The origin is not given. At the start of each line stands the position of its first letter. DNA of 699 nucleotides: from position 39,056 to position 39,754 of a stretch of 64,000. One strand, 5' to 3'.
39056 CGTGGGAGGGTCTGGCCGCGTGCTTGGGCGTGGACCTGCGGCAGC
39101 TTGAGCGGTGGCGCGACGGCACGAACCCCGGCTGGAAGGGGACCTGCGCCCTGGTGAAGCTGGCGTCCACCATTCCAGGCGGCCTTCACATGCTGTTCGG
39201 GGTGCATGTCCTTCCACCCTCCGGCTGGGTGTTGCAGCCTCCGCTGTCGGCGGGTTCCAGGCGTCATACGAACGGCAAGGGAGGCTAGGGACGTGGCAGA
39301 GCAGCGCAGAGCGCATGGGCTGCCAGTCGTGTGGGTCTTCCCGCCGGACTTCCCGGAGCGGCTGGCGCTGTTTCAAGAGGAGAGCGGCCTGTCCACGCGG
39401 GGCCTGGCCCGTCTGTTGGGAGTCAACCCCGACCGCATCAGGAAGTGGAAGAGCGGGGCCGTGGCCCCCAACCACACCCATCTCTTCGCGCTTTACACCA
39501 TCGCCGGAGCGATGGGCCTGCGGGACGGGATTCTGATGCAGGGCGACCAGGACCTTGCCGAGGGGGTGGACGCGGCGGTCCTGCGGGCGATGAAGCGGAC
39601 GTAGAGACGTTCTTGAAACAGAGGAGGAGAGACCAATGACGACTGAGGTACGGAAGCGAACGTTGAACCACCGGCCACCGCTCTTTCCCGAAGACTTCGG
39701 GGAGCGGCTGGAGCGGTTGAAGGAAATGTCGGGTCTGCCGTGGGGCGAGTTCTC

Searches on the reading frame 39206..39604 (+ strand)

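Call 72: search_protein_families(library=padloc, proteins=[window:39206-39604:+], max_evalue=0.001)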
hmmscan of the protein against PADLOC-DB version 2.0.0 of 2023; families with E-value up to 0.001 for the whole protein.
window:39206-39604:+ (132 aa): 1 family
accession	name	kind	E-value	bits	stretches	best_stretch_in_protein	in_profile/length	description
PDLC03949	RmrA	-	0.00078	16.4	1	50-131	4-81/363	-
